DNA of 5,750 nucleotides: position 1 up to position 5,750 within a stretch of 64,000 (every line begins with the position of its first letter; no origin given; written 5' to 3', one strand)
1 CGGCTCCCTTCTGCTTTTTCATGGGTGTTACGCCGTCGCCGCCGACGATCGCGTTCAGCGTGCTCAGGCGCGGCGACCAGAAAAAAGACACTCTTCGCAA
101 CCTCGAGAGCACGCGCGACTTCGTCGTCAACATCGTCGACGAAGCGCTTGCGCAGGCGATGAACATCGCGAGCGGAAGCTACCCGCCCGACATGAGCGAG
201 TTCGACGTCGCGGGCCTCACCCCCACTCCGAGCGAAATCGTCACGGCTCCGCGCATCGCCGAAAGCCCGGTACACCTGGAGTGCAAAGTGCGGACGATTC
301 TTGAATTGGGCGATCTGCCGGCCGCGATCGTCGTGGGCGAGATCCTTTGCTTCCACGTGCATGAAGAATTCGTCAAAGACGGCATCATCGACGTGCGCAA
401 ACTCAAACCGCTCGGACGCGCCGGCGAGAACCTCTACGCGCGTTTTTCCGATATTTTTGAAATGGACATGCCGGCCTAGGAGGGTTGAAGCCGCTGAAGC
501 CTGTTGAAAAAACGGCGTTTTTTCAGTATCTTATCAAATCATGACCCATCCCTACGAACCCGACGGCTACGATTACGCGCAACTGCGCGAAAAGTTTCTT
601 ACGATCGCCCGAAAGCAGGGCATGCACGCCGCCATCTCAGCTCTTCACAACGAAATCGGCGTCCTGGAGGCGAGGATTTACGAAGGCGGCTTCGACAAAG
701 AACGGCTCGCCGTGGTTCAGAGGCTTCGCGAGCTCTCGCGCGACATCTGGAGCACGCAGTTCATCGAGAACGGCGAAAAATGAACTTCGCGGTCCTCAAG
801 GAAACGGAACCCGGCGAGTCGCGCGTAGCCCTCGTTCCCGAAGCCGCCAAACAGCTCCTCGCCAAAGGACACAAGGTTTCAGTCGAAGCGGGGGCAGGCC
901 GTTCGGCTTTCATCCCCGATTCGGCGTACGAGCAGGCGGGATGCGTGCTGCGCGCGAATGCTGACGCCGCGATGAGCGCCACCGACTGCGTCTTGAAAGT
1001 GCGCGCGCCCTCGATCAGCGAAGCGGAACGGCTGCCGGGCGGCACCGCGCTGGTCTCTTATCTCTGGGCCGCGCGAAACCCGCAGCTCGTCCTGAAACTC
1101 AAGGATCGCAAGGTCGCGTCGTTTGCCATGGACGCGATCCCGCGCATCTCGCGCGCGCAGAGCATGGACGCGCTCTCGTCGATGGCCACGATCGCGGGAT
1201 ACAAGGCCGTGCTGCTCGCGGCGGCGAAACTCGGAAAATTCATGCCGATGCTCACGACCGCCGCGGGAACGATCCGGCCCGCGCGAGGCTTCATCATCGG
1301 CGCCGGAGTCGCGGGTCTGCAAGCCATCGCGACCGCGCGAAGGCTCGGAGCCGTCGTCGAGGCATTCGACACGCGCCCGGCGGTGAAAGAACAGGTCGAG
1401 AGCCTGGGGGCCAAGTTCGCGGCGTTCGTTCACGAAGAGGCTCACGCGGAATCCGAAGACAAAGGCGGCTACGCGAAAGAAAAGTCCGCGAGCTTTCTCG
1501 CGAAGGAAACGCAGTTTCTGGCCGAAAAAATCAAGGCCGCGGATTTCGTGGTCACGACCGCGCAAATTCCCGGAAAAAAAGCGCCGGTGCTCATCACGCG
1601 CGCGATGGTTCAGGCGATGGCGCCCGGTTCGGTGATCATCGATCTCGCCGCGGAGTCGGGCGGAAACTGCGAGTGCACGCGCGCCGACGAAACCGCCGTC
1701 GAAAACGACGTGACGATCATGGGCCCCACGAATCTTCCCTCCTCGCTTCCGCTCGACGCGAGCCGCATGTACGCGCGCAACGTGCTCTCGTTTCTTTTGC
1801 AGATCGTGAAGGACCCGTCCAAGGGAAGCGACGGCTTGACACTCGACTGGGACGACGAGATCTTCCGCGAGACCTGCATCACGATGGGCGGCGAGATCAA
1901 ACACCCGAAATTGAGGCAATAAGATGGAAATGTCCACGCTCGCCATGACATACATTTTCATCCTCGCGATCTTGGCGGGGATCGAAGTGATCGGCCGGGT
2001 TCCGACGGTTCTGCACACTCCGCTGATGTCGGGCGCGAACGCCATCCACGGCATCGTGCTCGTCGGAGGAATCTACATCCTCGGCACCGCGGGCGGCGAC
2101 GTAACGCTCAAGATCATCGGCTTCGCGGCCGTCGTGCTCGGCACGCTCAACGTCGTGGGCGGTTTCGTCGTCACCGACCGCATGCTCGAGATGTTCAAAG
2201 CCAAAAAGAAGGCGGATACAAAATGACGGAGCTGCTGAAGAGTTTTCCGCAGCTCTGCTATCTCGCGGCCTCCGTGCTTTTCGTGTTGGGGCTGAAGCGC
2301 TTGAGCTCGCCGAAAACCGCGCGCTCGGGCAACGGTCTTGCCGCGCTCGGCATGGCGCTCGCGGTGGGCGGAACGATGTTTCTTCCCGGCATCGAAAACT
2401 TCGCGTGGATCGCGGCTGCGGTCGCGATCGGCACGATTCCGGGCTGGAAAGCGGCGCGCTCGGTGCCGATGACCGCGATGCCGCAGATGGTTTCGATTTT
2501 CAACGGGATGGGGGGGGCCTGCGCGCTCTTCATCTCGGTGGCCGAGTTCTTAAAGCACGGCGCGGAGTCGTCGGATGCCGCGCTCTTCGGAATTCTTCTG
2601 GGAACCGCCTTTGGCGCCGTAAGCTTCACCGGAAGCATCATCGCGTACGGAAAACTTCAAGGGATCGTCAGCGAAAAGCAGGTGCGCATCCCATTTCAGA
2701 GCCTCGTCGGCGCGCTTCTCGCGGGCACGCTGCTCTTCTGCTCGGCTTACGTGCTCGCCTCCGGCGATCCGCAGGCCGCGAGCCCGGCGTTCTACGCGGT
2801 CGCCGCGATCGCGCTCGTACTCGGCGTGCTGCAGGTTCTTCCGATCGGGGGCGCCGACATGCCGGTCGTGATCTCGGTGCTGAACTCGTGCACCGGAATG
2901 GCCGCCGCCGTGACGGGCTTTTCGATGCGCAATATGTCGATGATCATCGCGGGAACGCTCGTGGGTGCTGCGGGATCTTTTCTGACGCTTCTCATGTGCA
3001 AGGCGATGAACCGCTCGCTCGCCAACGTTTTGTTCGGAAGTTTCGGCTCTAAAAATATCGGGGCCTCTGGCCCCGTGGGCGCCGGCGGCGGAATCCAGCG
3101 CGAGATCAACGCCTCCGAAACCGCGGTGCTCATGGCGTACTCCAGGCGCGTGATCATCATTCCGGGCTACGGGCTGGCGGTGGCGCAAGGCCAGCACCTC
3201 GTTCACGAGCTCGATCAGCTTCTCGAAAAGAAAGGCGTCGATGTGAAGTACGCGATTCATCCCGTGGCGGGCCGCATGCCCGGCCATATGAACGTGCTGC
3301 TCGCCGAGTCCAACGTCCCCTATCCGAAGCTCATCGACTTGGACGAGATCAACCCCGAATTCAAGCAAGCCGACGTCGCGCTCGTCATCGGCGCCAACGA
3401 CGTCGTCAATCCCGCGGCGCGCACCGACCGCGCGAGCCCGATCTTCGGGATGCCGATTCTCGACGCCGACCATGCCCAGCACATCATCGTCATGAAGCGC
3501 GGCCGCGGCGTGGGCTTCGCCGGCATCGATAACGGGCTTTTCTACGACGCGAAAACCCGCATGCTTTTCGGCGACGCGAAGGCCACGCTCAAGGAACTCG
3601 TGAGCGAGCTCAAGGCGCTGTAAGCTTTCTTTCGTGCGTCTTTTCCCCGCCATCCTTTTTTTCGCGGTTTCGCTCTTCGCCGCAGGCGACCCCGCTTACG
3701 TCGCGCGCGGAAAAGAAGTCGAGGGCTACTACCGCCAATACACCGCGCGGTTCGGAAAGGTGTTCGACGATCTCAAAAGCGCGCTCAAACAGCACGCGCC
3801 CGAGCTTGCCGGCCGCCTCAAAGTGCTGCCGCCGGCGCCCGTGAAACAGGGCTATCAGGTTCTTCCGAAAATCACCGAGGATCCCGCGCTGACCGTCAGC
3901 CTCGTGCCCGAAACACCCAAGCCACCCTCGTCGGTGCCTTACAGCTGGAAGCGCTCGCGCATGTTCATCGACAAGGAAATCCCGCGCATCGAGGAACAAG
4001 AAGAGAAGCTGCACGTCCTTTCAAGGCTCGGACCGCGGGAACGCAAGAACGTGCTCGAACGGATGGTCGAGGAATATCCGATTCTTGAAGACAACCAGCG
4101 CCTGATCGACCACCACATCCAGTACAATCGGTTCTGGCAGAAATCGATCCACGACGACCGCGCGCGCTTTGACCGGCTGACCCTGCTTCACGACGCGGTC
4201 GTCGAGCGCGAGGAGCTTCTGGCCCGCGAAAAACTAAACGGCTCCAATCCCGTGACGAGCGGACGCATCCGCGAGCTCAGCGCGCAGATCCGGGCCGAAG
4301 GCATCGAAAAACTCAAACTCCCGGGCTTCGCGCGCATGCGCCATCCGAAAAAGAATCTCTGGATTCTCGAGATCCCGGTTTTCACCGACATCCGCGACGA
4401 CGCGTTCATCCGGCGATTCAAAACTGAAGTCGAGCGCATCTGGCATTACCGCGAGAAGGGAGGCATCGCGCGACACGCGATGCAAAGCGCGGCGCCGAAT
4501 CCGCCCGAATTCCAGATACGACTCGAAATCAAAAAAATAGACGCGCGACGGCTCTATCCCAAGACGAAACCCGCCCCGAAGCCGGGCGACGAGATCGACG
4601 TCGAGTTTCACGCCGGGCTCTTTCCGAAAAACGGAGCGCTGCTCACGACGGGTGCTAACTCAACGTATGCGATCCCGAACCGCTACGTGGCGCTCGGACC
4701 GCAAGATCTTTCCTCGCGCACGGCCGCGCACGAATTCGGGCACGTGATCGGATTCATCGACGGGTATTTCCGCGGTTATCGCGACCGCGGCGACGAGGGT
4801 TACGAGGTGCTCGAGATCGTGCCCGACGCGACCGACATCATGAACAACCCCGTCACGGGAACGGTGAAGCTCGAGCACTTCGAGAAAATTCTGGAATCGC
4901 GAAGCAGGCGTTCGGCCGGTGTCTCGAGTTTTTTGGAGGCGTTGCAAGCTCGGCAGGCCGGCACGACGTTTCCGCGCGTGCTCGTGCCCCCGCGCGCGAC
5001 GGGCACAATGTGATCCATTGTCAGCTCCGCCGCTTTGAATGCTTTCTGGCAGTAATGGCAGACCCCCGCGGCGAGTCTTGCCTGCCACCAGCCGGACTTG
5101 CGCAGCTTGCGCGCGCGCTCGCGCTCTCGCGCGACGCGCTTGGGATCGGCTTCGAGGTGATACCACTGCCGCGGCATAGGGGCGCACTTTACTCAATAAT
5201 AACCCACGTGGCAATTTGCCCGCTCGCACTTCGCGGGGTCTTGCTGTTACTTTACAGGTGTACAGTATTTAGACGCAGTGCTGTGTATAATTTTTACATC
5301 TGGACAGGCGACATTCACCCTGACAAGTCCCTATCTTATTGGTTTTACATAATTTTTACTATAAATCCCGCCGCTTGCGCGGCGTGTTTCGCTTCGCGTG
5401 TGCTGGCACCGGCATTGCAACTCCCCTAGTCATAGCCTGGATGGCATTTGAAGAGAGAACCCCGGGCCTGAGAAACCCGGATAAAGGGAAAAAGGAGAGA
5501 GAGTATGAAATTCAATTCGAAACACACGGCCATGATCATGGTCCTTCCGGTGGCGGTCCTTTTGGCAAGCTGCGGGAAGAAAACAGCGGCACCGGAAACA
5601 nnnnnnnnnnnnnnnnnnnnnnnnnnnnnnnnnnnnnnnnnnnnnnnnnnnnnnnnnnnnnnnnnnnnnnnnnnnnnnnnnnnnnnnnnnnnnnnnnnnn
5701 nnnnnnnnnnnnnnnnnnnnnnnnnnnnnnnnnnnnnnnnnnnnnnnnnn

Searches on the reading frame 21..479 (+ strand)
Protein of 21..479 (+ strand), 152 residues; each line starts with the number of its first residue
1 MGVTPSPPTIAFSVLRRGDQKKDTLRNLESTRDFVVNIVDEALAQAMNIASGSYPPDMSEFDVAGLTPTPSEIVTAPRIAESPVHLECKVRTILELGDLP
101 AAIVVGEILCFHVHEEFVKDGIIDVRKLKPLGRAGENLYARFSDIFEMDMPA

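Call 34: search_protein_families(library=pfam, proteins=[window:21-479:+], max_evalue=0.001)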
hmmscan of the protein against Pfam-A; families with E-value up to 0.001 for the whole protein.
window:21-479:+ (152 aa): 1 family
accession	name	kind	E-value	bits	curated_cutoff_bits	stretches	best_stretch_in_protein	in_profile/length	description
PF01613.24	Flavin_Reduct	-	3.9e-18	66.4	27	1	3-116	30-136/153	Flavin reductase like domain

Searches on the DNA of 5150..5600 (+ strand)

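Call 78: search_dna_similar(query=window:5250-5419:+, collection=plasmids, mode=distant, max_rows=5)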
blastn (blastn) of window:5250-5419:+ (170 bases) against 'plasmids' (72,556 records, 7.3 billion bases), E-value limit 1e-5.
No match.

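Call 102: search_rna_families(source=window, start=5150, end=5600, threshold=evalue, max_evalue=1)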
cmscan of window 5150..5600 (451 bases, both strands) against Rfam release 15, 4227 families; matches with E-value up to 1: 1.
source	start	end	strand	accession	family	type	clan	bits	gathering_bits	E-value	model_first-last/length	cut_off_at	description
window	5320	5384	-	RF03095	RAGATH-17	Gene; sRNA;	-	26.3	102.3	0.3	1-96/96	no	RAGATH-17 RNA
